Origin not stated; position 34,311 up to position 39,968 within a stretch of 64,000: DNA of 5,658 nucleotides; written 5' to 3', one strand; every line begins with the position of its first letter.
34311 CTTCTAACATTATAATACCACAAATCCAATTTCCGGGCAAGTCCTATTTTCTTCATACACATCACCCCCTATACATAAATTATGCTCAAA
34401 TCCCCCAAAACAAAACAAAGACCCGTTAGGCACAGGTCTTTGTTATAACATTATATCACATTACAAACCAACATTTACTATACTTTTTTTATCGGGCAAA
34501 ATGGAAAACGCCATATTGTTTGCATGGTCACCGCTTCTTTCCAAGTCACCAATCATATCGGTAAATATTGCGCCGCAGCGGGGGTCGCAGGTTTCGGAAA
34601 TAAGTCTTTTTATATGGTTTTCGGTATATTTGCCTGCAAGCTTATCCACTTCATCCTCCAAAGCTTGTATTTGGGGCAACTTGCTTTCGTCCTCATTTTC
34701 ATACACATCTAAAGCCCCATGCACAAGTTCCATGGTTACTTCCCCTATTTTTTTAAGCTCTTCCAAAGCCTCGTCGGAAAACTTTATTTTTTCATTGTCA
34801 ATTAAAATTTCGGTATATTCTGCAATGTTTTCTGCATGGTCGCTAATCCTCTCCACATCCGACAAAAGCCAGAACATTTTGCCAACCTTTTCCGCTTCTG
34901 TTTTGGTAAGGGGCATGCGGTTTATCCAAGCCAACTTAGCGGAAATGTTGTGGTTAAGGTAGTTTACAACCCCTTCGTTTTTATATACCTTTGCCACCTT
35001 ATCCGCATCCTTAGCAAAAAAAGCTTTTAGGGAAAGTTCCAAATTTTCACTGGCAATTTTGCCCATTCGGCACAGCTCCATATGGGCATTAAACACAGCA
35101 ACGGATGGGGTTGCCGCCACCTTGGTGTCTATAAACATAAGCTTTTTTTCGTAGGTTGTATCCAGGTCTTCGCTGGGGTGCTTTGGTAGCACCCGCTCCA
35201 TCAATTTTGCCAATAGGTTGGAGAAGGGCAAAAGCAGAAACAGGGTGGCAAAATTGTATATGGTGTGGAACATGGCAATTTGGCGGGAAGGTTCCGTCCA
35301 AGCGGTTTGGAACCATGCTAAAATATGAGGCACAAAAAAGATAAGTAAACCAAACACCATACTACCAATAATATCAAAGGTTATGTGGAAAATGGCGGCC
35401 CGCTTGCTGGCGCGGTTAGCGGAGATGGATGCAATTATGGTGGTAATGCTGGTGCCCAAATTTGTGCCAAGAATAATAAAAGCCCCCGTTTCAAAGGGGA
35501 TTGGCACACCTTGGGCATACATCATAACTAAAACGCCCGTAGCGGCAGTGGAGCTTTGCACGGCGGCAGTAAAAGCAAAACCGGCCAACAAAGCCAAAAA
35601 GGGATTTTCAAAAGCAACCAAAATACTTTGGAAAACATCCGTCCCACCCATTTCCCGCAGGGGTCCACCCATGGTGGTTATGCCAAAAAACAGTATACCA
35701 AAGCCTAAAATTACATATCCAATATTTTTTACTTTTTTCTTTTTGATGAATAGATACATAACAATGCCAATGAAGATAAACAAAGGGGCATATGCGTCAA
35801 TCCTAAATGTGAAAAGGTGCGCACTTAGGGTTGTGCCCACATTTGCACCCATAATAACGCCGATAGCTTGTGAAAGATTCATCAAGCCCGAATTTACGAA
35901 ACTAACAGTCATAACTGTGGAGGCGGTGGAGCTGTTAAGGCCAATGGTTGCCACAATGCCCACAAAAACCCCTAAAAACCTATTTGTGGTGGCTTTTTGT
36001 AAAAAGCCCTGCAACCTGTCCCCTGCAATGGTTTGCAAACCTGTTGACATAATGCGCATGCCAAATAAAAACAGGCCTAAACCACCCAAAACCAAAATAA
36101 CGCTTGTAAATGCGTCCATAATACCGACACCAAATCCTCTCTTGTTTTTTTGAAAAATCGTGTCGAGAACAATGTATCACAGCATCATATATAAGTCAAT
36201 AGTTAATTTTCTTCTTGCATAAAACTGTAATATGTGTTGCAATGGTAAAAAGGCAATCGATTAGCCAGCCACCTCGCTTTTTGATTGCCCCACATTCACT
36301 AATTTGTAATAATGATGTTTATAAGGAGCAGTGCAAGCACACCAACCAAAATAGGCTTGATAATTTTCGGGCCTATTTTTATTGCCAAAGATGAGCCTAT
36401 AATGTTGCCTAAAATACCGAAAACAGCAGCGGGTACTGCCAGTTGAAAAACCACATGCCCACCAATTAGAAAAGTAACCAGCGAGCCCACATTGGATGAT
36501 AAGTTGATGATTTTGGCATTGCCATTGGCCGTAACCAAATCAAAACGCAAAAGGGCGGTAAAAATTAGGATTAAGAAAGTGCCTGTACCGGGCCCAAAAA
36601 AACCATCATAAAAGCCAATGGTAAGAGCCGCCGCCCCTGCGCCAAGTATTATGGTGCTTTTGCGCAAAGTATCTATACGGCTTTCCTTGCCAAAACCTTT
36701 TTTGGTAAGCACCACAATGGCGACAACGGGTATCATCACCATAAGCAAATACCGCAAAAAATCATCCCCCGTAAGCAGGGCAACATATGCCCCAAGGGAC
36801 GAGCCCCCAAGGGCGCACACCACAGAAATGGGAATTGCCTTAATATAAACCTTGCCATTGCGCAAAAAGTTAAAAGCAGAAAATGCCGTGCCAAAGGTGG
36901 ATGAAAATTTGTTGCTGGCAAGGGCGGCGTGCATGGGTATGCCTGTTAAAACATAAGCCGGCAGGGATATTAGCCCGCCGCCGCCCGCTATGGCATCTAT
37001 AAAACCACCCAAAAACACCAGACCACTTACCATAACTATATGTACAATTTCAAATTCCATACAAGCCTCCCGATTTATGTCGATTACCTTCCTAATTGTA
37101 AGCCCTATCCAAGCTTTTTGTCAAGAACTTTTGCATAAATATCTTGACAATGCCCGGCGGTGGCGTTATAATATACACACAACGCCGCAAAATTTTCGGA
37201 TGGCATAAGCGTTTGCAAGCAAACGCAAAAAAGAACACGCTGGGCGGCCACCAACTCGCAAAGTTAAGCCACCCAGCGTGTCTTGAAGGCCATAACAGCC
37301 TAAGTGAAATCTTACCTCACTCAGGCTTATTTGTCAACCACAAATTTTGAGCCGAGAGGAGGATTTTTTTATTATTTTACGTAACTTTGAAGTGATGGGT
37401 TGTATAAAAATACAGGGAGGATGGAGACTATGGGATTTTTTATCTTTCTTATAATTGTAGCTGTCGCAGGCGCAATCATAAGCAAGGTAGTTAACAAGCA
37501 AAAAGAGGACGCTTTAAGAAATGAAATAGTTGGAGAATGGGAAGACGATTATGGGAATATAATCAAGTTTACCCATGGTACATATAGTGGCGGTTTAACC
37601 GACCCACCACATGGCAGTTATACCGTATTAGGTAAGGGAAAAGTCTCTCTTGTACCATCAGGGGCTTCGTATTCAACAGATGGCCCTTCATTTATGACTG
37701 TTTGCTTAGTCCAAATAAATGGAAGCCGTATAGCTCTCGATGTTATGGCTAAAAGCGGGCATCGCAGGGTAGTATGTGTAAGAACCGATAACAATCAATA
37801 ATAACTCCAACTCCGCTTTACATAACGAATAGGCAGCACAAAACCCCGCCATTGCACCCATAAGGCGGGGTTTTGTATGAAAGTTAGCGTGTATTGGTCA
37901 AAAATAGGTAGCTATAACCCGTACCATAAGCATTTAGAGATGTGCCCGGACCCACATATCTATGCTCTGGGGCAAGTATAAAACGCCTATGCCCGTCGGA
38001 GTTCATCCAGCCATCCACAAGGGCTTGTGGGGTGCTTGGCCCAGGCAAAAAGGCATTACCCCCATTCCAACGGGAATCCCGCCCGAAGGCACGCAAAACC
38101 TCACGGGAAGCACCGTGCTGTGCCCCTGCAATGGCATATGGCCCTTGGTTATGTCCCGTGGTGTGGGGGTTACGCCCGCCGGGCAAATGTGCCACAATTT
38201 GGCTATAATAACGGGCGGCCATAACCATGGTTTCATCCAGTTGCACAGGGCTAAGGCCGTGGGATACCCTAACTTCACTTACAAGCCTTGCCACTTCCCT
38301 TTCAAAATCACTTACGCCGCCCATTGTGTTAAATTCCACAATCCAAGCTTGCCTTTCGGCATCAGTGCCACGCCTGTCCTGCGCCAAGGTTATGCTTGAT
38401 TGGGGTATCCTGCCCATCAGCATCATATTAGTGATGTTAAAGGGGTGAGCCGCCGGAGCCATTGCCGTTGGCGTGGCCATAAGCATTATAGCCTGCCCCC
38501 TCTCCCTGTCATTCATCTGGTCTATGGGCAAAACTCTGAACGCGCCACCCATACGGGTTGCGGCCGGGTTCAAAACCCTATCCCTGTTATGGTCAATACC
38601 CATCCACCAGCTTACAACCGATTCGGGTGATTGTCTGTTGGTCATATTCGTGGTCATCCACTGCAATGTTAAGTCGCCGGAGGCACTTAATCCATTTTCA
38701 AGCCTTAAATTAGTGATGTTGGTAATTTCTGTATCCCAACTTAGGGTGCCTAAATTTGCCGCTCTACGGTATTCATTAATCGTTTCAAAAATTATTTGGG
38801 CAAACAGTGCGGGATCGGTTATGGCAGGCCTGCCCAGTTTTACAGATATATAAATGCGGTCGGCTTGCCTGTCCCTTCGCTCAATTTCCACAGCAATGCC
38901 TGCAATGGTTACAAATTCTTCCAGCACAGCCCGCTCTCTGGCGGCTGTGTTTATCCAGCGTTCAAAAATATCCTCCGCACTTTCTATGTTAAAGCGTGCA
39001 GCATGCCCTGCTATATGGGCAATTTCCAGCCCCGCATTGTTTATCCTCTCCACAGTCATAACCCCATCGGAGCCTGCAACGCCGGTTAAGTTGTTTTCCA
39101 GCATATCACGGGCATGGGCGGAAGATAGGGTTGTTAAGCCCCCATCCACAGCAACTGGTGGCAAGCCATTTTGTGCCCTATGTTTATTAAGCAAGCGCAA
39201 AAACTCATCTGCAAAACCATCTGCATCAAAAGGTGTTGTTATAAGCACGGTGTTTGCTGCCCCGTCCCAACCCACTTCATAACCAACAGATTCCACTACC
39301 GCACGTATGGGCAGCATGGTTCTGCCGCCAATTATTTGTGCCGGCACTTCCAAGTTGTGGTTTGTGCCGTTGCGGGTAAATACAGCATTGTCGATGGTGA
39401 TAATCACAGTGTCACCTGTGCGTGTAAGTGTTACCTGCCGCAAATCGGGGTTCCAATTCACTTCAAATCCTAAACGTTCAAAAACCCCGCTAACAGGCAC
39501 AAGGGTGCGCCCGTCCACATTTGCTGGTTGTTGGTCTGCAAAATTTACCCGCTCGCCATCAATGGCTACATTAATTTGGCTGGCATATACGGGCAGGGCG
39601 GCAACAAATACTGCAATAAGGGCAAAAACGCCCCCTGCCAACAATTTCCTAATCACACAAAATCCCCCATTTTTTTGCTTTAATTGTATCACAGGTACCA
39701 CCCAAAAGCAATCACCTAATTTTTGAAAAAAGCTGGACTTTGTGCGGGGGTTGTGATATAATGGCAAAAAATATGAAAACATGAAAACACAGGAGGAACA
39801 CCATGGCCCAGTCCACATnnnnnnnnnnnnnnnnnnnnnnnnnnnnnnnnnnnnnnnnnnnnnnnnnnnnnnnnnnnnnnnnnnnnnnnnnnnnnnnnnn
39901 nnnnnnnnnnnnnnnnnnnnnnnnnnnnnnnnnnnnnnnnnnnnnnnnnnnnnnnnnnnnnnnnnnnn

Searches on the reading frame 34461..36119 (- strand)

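Call 23: search_protein_families(library=ncbifam, proteins=[window:34461-36119:-], max_evalue=1e-10)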
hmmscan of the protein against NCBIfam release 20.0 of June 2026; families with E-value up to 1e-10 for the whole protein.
window:34461-36119:- (552 aa): 4 families
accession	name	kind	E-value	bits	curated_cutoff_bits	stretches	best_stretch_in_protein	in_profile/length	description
TIGR00704.1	NaPi_cotrn_rel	hypoth_equivalog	2.6e-64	217.8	210.1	1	8-312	5-306/308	Na/Pi-cotransporter II-related protein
NF037997.1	Na_Pi_symport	subfamily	3.8e-57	194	50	1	15-306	6-293/294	Na/Pi symporter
TIGR01013.1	2a58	subfamily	5e-26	91.6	306.15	1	17-123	7-117/456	sodium-dependent inorganic phosphate transporter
TIGR02135.1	phoU_full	equivalog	6.5e-23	81.5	130.25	1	346-540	11-203/212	phosphate signaling complex protein PhoU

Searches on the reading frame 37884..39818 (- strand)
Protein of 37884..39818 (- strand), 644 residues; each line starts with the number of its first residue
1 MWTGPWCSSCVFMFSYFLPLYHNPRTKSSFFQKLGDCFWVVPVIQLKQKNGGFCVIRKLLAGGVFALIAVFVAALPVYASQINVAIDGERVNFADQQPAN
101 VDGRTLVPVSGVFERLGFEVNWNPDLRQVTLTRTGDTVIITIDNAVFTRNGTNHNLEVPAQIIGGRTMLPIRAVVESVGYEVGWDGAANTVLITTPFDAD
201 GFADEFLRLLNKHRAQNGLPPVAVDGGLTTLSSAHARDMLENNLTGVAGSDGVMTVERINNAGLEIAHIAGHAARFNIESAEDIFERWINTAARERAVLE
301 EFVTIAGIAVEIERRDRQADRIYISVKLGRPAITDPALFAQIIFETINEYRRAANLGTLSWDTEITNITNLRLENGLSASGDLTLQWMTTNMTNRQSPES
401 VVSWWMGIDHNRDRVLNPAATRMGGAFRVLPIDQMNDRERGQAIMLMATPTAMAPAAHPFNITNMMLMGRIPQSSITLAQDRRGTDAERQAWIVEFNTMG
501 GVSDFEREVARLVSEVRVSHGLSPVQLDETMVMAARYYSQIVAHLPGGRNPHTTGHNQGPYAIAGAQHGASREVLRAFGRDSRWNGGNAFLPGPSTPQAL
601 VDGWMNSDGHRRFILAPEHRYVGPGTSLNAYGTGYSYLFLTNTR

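Call 23: search_protein_families(library=ncbifam, proteins=[window:37884-39818:-], max_evalue=1e-10)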
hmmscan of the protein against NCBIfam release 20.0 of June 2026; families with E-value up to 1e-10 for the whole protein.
window:37884-39818:- (644 aa): 2 families
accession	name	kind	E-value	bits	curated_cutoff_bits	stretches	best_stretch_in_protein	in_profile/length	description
TIGR02909.1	spore_YkwD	subfamily_domain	1.1e-25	90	171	1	503-630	2-115/127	uncharacterized protein, YkwD family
NF052539.1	DivAsocLipDalA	equivalog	6.4e-15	55.4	200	0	192-310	37-154/169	divisome-associated lipoprotein DalA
